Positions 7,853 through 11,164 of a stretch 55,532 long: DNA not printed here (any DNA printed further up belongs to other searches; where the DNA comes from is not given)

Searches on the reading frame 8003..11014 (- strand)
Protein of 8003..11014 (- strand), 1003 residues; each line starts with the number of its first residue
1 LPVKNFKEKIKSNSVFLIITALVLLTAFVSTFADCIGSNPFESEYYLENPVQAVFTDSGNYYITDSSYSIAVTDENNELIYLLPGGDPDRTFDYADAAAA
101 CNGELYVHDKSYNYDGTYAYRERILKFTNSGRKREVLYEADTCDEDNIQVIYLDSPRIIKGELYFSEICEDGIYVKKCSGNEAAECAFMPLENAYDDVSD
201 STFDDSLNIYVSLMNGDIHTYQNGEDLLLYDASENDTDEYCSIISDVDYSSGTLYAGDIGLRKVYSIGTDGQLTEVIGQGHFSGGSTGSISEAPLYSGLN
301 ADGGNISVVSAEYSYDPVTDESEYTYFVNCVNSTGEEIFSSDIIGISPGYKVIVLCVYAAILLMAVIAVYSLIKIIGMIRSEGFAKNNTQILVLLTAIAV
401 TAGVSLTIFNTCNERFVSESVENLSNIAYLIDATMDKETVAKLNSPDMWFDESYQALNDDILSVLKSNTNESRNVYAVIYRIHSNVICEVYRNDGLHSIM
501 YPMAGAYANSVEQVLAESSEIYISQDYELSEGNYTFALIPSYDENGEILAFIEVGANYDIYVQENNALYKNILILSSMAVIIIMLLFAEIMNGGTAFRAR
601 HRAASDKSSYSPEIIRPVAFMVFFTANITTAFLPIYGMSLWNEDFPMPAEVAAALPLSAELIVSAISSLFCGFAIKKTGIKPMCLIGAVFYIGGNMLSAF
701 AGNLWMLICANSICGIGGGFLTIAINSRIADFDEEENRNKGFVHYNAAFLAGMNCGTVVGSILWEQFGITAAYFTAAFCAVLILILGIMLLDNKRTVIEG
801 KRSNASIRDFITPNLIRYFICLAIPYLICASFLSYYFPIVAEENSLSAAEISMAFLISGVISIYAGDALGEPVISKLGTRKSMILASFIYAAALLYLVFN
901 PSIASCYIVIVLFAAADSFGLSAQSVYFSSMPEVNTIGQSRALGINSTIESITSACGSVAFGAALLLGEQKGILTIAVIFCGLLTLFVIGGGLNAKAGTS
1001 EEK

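Call 5: search_protein_families(library=pfam, proteins=[window:8003-11014:-], max_evalue=0.01)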
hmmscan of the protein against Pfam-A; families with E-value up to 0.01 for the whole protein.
window:8003-11014:- (1003 aa): 1 family
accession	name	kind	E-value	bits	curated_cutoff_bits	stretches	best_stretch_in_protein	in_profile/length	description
PF07690.21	MFS_1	-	3.8e-27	95.6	33.4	2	619-928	2-319/347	Major Facilitator Superfamily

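Call 63: search_protein_families(library=pfam, proteins=[window:8003-11014:-], max_evalue=0.001)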
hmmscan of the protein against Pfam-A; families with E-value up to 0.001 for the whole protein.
window:8003-11014:- (1003 aa): 1 family
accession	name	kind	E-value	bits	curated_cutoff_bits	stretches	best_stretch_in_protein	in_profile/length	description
PF07690.21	MFS_1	-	3.8e-27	95.6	33.4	2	619-928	2-319/347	Major Facilitator Superfamily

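Call 70: search_protein_families(library=ncbifam, proteins=[window:8003-11014:-], max_evalue=0.00001)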
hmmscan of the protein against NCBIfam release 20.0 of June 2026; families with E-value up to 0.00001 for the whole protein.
window:8003-11014:- (1003 aa): 6 families
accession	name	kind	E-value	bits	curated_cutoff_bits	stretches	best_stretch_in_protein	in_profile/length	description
TIGR00880.1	2_A_01_02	superfamily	1.7e-14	54.1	131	1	664-791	7-138/141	multidrug resistance protein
NF012174.0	tet_MFS_A_B_C_D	equivalog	8.7e-14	51.1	475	1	694-968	83-359/382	Tet(A)/Tet(B)/Tet(C) family tetracycline efflux MFS transporter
NF000095.1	tet_MFS_OtrB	exception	5.4e-09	35.1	999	1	657-769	66-181/563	oxytetracycline resistance efflux MFS transporter OtrB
NF049980.1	SfMCT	equivalog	8e-08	31.3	320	1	652-797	38-183/378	L-lactate MFS transporter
NF012169.0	qepA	equivalog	6.2e-07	28.4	1075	1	676-807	81-213/511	fluoroquinolone efflux MFS transporter QepA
NF007372.0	PRK09874.1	equivalog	2.9e-06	26.7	571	1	630-958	34-364/408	multidrug efflux MFS transporter MdtG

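Call 76: search_solved_structures(query=window:8003-11014:-, max_evalue=1)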
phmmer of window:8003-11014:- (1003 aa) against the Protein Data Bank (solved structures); distinct sequences matched with E-value up to 1: 29.
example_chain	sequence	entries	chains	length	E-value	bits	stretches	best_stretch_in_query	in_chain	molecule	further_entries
3wdo_A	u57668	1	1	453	5.9e-07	31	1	636-857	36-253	MFS Transporter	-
8ttg_A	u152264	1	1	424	3.7e-06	28.4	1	620-984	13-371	Quinolone resistance protein NorA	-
7lo7_Z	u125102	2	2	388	4.6e-06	28.1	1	620-984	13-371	Quinolone resistance protein NorA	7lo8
8tte_A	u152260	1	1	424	5e-06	28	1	620-984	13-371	Quinolone resistance protein NorA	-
8ttf_A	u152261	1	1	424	8.8e-06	27.1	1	620-984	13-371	Quinolone resistance protein NorA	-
28vj_B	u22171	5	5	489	9e-06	27.1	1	620-984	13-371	Quinolone resistance protein NorA,Soluble cytochrome b562 | NorA-BRIL(3A) fusion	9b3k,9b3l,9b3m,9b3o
9pv0_Z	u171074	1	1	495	9.3e-06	27.1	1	620-984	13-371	Quinolone resistance protein NorA, Soluble cytochrome b562 chimera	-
8tth_A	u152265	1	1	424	1.2e-05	26.7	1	620-984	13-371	Quinolone resistance protein NorA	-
7aar_A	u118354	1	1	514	0.00042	21.6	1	662-802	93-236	Sugar transport protein 10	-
7aaq_A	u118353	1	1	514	0.00044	21.5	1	662-802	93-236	Sugar transport protein 10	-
6h7d_A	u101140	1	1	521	0.00045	21.5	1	662-802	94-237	Sugar transport protein 10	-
32pz_B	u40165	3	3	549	0.0005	21.3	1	609-801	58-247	Quinidine resistance protein 2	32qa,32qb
8xit_A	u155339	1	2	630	0.0015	19.8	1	651-802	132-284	OaVMAT2-BRIL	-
8xiu_A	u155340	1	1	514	0.0073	17.5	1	652-963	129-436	XlVMAT2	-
2gfp_A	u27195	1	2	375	0.042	15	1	653-784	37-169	Multidrug resistance protein D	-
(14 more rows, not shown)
